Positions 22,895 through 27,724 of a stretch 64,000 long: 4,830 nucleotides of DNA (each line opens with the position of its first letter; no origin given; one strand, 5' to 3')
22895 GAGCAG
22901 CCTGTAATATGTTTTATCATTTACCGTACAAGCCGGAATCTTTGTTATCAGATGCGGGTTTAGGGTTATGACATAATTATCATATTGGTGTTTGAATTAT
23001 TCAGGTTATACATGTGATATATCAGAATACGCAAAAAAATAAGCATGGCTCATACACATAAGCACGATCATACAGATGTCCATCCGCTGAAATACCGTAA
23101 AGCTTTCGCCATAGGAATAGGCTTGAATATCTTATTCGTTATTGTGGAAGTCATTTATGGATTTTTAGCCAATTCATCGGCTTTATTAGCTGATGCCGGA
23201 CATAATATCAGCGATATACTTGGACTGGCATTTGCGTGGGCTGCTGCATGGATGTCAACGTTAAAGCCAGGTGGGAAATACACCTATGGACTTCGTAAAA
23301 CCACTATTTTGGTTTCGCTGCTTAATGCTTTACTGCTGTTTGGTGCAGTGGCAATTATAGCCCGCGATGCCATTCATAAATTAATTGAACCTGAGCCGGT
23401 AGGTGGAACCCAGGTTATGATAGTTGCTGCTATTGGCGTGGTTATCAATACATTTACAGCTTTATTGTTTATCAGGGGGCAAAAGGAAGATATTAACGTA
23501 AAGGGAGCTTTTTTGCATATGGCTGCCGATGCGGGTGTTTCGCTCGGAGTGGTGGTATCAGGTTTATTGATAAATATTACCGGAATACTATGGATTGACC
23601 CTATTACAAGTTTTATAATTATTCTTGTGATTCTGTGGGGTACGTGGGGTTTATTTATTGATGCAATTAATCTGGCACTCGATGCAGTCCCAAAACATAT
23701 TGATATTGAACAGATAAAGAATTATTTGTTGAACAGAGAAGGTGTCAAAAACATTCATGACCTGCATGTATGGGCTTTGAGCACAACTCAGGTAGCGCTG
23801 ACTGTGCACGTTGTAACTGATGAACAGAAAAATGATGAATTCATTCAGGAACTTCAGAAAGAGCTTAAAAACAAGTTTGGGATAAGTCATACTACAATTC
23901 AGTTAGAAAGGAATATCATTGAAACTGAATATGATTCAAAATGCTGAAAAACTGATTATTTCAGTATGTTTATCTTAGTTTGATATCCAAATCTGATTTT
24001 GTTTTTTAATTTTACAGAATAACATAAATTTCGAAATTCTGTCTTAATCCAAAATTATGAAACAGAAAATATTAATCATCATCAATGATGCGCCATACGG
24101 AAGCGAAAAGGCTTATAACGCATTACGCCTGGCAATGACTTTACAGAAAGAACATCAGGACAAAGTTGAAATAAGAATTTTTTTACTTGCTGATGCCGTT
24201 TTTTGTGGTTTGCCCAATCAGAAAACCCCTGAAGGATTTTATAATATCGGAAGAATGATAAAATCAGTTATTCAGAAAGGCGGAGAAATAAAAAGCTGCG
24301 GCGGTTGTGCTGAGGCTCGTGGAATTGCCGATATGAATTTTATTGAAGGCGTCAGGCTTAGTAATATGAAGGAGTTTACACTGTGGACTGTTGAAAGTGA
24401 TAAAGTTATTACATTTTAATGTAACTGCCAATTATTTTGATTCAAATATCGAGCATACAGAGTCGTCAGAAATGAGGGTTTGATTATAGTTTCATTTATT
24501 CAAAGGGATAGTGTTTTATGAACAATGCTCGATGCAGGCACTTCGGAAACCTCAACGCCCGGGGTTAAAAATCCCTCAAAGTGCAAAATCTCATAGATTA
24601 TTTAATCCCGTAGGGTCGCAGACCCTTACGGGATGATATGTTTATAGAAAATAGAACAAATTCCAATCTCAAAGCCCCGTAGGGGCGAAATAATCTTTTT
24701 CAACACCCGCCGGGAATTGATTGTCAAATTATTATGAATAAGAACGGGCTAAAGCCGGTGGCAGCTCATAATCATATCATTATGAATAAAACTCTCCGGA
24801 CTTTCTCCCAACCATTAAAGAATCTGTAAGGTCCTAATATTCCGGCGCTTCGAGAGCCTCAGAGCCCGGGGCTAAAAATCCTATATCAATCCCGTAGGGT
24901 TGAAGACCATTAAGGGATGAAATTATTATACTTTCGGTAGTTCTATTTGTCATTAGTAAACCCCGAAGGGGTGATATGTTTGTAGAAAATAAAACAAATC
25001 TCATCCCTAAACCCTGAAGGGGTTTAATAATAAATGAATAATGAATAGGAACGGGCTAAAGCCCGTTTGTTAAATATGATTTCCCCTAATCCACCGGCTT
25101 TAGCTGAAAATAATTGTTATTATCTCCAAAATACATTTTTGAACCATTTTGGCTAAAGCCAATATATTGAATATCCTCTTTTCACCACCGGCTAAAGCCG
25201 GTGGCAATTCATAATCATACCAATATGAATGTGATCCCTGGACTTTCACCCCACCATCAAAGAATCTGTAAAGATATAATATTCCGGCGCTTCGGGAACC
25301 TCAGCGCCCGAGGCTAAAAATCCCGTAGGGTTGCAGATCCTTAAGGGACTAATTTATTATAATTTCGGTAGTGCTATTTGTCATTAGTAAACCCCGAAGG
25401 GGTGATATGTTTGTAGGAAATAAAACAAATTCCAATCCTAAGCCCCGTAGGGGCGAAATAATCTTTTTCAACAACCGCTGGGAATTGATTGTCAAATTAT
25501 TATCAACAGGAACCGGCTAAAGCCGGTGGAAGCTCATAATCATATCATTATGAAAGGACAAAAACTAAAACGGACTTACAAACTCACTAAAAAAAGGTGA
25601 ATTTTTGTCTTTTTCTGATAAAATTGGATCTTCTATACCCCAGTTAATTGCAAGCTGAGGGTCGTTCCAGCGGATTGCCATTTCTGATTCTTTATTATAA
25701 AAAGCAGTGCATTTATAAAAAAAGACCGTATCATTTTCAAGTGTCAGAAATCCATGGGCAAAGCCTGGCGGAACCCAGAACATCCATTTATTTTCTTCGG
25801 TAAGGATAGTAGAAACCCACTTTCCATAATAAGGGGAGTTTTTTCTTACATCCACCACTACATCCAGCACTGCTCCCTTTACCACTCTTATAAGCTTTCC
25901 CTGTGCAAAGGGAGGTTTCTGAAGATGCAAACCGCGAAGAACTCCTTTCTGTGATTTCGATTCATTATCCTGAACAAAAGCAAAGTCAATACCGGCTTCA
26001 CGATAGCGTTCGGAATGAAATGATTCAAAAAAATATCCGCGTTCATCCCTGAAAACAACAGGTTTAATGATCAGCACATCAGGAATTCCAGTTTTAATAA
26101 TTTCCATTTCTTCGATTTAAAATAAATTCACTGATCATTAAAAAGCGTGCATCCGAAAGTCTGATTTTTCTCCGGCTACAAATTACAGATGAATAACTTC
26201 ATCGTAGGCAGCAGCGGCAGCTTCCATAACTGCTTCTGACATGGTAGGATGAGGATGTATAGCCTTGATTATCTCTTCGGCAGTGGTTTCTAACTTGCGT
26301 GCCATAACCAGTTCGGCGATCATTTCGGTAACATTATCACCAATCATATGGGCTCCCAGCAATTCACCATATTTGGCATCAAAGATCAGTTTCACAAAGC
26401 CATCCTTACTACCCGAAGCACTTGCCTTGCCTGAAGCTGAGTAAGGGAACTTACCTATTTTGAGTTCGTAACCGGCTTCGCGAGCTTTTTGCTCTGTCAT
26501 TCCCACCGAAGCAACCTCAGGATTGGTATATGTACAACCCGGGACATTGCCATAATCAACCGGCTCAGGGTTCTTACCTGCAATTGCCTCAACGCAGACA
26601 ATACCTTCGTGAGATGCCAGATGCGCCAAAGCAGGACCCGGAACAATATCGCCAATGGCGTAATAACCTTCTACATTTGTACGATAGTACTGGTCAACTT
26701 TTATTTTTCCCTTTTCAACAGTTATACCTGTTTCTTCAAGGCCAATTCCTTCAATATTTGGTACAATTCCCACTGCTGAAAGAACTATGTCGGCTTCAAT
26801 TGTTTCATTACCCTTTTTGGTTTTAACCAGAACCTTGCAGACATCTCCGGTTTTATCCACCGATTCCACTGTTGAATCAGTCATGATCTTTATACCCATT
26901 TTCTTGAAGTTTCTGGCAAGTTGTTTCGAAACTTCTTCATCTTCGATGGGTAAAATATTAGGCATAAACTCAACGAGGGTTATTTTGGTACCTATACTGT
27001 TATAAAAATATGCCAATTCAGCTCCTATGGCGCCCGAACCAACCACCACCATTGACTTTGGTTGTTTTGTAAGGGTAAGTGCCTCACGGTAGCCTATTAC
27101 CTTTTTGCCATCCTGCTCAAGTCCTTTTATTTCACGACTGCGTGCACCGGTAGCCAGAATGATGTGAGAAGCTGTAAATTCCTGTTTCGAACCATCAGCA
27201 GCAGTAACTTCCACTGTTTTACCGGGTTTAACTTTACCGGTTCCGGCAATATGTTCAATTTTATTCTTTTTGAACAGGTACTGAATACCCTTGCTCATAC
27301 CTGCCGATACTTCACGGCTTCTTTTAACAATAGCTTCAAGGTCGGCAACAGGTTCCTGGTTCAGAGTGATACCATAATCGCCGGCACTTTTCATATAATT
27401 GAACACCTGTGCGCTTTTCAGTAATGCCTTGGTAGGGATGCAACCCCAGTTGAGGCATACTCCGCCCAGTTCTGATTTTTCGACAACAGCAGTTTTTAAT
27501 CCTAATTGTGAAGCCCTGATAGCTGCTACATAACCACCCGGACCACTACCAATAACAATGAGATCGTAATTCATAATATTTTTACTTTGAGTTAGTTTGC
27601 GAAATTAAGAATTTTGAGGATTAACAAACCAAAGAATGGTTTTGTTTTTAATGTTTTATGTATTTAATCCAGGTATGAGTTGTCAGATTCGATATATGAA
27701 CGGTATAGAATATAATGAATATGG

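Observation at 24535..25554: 1.1-kb non-coding mosaic of GC-rich hairpin modules between two convergent genes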

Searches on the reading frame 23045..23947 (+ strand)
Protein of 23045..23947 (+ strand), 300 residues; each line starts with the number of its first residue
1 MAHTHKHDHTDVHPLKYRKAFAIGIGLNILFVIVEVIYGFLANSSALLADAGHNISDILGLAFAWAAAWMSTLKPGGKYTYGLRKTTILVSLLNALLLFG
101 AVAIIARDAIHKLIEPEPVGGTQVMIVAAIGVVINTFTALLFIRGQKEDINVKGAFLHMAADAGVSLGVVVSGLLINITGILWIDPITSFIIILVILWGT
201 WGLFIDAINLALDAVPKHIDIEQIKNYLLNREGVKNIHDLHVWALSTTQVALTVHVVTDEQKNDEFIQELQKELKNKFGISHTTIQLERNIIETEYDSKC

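Call 15: search_protein_families(library=pfam, proteins=[window:23045-23947:+])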
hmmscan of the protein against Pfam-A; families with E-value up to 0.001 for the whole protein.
window:23045-23947:+ (300 aa): 2 families
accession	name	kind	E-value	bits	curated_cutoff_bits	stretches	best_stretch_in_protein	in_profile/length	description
PF01545.26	Cation_efflux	-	2.4e-38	132.3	26.6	1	23-208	3-194/198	Cation efflux family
PF16916.11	ZT_dimer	-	5.4e-17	62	26.7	1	216-289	1-77/78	Dimerisation domain of Zinc Transporter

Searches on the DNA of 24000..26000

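Call 4: search_rna_families(source=window, start=24000, end=26000, threshold=evalue, max_evalue=1)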
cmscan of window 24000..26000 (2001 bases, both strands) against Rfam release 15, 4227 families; matches with E-value up to 1: 4.
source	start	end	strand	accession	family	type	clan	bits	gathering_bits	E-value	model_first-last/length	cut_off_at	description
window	25543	25620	+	RF01181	snR77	Gene; snRNA; snoRNA; CD-box;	CL00057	25.4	50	0.69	1-83/83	no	Small nucleolar RNA snR77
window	25505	25613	-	RF02274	AniS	Gene;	-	23.7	50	0.31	1-106/106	no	AniS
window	24949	25040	+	RF02550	RnaG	Gene; sRNA;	-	22.4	153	0.72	1-120/120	no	RnaG sRNA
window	25331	25393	+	RF02108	DLEU2_4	Gene; lncRNA;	-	21.2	40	0.22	1-58/58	no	Deleted in lymphocytic leukemia 2 conserved region 4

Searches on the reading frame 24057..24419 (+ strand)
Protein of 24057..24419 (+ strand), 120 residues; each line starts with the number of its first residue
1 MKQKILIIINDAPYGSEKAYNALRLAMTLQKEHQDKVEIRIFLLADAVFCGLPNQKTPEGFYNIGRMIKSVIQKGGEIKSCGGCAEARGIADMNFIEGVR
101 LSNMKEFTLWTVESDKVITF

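Call 15: search_protein_families(library=pfam, proteins=[window:24057-24419:+])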
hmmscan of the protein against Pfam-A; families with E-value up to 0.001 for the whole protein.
window:24057-24419:+ (120 aa): 1 family
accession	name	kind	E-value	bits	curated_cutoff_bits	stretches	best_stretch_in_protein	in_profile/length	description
PF02635.20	DsrE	-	4.9e-23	81.9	22.7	1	3-120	1-116/116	DsrE/DsrF-like family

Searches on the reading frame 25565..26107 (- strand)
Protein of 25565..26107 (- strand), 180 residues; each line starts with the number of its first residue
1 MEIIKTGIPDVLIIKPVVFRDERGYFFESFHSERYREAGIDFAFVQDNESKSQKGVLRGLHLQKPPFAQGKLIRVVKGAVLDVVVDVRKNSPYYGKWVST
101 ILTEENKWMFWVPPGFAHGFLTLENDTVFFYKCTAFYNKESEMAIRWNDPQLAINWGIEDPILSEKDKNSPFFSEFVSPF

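Call 14: find_encoding_contigs(protein=window:25565-26107:-, flank=10000, max_places=10)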
Protein window:25565-26107:- (180 aa): 2 contigs read that carry it; 2 places shown.
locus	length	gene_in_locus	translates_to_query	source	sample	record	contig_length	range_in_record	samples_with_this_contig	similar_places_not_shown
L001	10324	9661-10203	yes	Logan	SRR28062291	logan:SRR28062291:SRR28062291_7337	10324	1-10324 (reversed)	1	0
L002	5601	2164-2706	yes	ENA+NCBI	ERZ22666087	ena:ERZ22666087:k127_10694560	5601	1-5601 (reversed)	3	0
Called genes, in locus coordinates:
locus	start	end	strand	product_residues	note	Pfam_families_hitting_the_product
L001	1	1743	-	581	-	?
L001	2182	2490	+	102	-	PF01197:Ribosomal_L31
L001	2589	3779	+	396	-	PF13562:NTP_transf_4, PF25087:GMPPB_C (faint), PF00132:Hexapep (faint)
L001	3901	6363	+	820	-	PF02190:LON_substr_bdg, PF08298:AAA_PrkA (weak), PF07728:AAA_5, PF00004:AAA, PF22667:Lon_lid, PF05362:Lon_C, PF13541:ChlI (weak)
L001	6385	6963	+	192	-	PF02525:Flavodoxin_2, PF03358:FMN_red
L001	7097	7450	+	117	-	PF01245:Ribosomal_L19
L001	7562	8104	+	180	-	PF16702:DUF5063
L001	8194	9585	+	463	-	PF00890:FAD_binding_2 (weak), PF01266:DAO (faint), PF03486:HI0933_like (faint), PF07992:Pyr_redox_2, PF12831:FAD_oxidored (weak), PF13738:Pyr_redox_3, PF00070:Pyr_redox, PF02852:Pyr_redox_dim, +2 more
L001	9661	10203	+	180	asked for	PF00908:dTDP_sugar_isom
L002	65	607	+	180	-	PF16702:DUF5063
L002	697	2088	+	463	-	PF00890:FAD_binding_2 (weak), PF01266:DAO (faint), PF03486:HI0933_like (faint), PF07992:Pyr_redox_2, PF12831:FAD_oxidored (weak), PF13738:Pyr_redox_3, PF00070:Pyr_redox, PF02852:Pyr_redox_dim, +2 more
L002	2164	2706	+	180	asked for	PF00908:dTDP_sugar_isom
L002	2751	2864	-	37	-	-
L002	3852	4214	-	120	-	PF02635:DsrE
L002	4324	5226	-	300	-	PF01545:Cation_efflux, PF16916:ZT_dimer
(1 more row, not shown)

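Call 15: search_protein_families(library=pfam, proteins=[window:25565-26107:-])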
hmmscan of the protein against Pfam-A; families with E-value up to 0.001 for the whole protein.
window:25565-26107:- (180 aa): 1 family
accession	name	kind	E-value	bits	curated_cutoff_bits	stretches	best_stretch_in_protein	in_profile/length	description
PF00908.23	dTDP_sugar_isom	-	2.5e-73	245.7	27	1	5-174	1-167/168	dTDP-4-dehydrorhamnose 3,5-epimerase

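Call 76: find_homologous_proteins(query=window:25565-26107:-, max_evalue=1e-60)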
Query window:25565-26107:- (180 aa): 2422 proteins with E <= 1e-60 among 8000 candidates; the best 120 are listed.
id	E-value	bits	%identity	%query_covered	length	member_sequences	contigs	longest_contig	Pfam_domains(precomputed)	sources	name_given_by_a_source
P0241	8.0e-117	406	97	100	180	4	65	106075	PF00908.24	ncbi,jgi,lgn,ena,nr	ncbi:MAG TPA: dTDP-4-dehydrorhamnose 3,5-epimerase [Bacteroidales bacterium]|nr:dTDP-4-dehydrorhamno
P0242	6.5e-116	403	96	100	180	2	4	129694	PF00908.24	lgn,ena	-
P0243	6.1e-105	367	86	100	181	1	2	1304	PF00908.24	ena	-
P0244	7.4e-104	363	86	100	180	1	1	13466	PF00908.24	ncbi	-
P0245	3.0e-97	342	79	100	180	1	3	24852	PF00908.24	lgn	-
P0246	7.2e-97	341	78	100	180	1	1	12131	PF00908.24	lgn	-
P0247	7.1e-93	328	76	100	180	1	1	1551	PF00908.24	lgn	-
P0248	1.1e-92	327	77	100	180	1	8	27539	PF00908.24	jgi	jgi:dTDP-4-dehydrorhamnose 3,5-epimerase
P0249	1.5e-92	327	78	100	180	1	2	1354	PF00908.24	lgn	-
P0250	5.0e-92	325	75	100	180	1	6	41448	PF00908.24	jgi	jgi:dTDP-4-dehydrorhamnose 3,5-epimerase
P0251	6.1e-92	325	76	100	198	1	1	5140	PF00908.24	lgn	-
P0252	7.5e-92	324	76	100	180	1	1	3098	PF00908.24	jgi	-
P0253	1.5e-91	323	76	100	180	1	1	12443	PF00908.24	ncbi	-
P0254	1.6e-91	323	78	100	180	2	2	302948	PF00908.24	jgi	jgi:dTDP-4-dehydrorhamnose 3,5-epimerase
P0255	2.9e-91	322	74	100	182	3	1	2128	PF00908.24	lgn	-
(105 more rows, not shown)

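Call 77: find_encoding_contigs(protein=P0241, flank=3500, max_places=10)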
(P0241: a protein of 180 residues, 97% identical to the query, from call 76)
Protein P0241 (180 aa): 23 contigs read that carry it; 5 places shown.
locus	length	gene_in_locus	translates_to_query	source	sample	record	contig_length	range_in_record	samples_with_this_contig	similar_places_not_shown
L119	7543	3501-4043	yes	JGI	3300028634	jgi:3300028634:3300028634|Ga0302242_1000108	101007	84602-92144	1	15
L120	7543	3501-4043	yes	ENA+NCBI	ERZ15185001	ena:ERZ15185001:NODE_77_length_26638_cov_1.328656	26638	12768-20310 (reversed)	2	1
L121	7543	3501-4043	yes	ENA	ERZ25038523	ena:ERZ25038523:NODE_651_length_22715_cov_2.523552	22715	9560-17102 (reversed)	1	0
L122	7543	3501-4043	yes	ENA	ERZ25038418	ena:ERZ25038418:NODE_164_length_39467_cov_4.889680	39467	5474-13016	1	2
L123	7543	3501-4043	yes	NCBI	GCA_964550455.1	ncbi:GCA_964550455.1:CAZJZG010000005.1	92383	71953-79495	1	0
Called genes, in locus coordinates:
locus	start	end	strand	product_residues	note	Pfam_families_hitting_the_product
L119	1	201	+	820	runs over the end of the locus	PF02190:LON_substr_bdg, PF08298:AAA_PrkA (weak), PF07728:AAA_5, PF00004:AAA, PF22667:Lon_lid, PF05362:Lon_C, PF13541:ChlI (weak)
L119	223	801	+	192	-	PF02525:Flavodoxin_2, PF03358:FMN_red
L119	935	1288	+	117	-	PF01245:Ribosomal_L19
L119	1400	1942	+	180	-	PF16702:DUF5063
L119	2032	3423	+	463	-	PF00890:FAD_binding_2 (weak), PF01266:DAO (faint), PF03486:HI0933_like (faint), PF07992:Pyr_redox_2, PF12831:FAD_oxidored (weak), PF13738:Pyr_redox_3, PF00070:Pyr_redox, PF02852:Pyr_redox_dim, +2 more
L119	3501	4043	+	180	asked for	PF00908:dTDP_sugar_isom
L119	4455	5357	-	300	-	PF01545:Cation_efflux, PF16916:ZT_dimer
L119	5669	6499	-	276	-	PF00215:OMPdecase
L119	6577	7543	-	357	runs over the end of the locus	PF03462:PCRF, PF00472:RF-1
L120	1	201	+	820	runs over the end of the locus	PF02190:LON_substr_bdg, PF08298:AAA_PrkA (weak), PF07728:AAA_5, PF00004:AAA, PF22667:Lon_lid, PF05362:Lon_C, PF13541:ChlI (weak)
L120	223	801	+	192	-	PF02525:Flavodoxin_2, PF03358:FMN_red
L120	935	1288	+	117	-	PF01245:Ribosomal_L19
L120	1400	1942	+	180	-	PF16702:DUF5063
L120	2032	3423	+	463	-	PF00890:FAD_binding_2 (weak), PF01266:DAO (faint), PF03486:HI0933_like (faint), PF07992:Pyr_redox_2, PF12831:FAD_oxidored (weak), PF13738:Pyr_redox_3, PF00070:Pyr_redox, PF02852:Pyr_redox_dim, +2 more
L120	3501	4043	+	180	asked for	PF00908:dTDP_sugar_isom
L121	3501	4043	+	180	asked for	PF00908:dTDP_sugar_isom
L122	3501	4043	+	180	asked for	PF00908:dTDP_sugar_isom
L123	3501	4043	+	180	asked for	PF00908:dTDP_sugar_isom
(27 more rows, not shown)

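Call 78: find_encoding_contigs(protein=P0242, flank=3500, max_places=4)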
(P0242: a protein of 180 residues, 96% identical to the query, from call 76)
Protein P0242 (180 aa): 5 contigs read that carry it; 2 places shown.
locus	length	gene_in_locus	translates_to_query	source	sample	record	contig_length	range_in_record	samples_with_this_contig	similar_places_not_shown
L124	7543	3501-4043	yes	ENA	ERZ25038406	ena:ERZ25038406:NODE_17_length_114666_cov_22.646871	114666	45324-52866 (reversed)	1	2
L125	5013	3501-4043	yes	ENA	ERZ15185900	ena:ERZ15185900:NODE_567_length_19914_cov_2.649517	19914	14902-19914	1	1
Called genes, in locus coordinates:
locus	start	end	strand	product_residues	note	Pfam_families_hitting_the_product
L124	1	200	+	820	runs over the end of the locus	PF02190:LON_substr_bdg, PF08298:AAA_PrkA (weak), PF07728:AAA_5, PF00004:AAA, PF22667:Lon_lid, PF05362:Lon_C, PF13541:ChlI (weak)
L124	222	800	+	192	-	PF02525:Flavodoxin_2, PF03358:FMN_red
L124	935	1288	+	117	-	PF01245:Ribosomal_L19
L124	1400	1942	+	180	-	PF16702:DUF5063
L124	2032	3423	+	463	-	PF00890:FAD_binding_2 (weak), PF01266:DAO (faint), PF03486:HI0933_like (faint), PF07992:Pyr_redox_2, PF12831:FAD_oxidored (weak), PF13738:Pyr_redox_3, PF00070:Pyr_redox, PF02852:Pyr_redox_dim, +2 more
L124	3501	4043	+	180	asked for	PF00908:dTDP_sugar_isom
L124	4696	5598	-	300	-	PF01545:Cation_efflux, PF16916:ZT_dimer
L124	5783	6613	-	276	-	PF00215:OMPdecase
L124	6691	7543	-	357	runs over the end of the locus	PF03462:PCRF, PF00472:RF-1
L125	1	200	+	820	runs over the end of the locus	PF02190:LON_substr_bdg, PF08298:AAA_PrkA (weak), PF07728:AAA_5, PF00004:AAA, PF22667:Lon_lid, PF05362:Lon_C, PF13541:ChlI (weak)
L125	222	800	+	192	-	PF02525:Flavodoxin_2, PF03358:FMN_red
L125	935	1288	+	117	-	PF01245:Ribosomal_L19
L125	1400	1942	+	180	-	PF16702:DUF5063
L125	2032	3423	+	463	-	PF00890:FAD_binding_2 (weak), PF01266:DAO (faint), PF03486:HI0933_like (faint), PF07992:Pyr_redox_2, PF12831:FAD_oxidored (weak), PF13738:Pyr_redox_3, PF00070:Pyr_redox, PF02852:Pyr_redox_dim, +2 more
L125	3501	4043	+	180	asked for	PF00908:dTDP_sugar_isom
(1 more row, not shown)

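Call 79: find_encoding_contigs(protein=P0244, flank=3500, max_places=2)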
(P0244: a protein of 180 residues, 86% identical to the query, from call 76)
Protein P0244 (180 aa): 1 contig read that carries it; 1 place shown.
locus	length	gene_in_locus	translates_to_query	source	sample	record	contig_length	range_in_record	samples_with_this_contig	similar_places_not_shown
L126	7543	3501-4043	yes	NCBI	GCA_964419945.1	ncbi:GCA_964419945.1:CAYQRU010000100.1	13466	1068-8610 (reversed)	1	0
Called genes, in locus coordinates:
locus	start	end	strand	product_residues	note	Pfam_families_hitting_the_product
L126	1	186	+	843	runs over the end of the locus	PF02190:LON_substr_bdg, PF08298:AAA_PrkA (weak), PF00004:AAA, PF07728:AAA_5, PF22667:Lon_lid, PF05362:Lon_C, PF13541:ChlI (weak)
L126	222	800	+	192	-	PF02525:Flavodoxin_2, PF03358:FMN_red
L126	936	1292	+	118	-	PF01245:Ribosomal_L19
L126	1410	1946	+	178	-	PF16702:DUF5063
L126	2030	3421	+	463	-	PF00890:FAD_binding_2 (weak), PF01134:GIDA (faint), PF01266:DAO (faint), PF07992:Pyr_redox_2, PF12831:FAD_oxidored (weak), PF13738:Pyr_redox_3, PF00070:Pyr_redox, PF02852:Pyr_redox_dim, +2 more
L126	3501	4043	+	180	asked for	PF00908:dTDP_sugar_isom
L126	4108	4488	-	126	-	PF00072:Response_reg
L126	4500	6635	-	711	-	PF16927:HisKA_7TM, PF00989:PAS (faint), PF08448:PAS_4 (faint), PF12860:PAS_7 (faint), PF13188:PAS_8 (weak), PF13426:PAS_9 (weak), PF00512:HisKA, PF02518:HATPase_c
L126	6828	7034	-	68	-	-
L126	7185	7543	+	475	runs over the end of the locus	?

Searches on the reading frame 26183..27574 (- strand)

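Call 15: search_protein_families(library=pfam, proteins=[window:26183-27574:-])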
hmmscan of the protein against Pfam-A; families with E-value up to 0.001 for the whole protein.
window:26183-27574:- (463 aa): 13 families
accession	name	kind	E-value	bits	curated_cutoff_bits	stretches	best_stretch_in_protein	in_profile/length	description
PF07992.20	Pyr_redox_2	-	1e-70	238.9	26.1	1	3-324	1-291/291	Pyridine nucleotide-disulphide oxidoreductase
PF02852.28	Pyr_redox_dim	-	1.2e-39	135.4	25.3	1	344-453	1-110/110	Pyridine nucleotide-disulphide oxidoreductase, dimerisation domain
PF00070.33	Pyr_redox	-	6.9e-23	81.4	22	1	175-251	2-80/82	Pyridine nucleotide-disulphide oxidoreductase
PF13738.12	Pyr_redox_3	-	3.4e-13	50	30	1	6-308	1-305/305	Pyridine nucleotide-disulphide oxidoreductase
PF01266.30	DAO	-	1.4e-09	38.4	27.9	0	211-269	147-203/353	FAD dependent oxidoreductase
PF12831.13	FAD_oxidored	-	5.6e-09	36.2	27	1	4-40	1-38/416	FAD dependent oxidoreductase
PF00890.30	FAD_binding_2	-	1.1e-08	35.1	20.4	1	4-43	1-40/414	FAD binding domain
PF03486.20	HI0933_like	-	1.6e-07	31.5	50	0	4-35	2-33/244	HI0933-like protein Rossmann domain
PF13434.12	Lys_Orn_oxgnase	-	5.4e-07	29.5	21.3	1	97-215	112-233/339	L-lysine 6-monooxygenase/L-ornithine 5-monooxygenase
PF13450.12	NAD_binding_8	-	6.8e-07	29.9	21.9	0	7-42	1-37/68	NAD(P)-binding Rossmann-like domain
PF01134.28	GIDA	-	6.5e-05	22.6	22.1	1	4-148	1-156/391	Glucose inhibited division protein A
PF02737.24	3HCDH_N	-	0.00032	21.1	22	1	176-263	3-81/180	3-hydroxyacyl-CoA dehydrogenase, NAD binding domain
PF17930.7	LpxI_N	-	0.00074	19.9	25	0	69-136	29-95/129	LpxI N-terminal domain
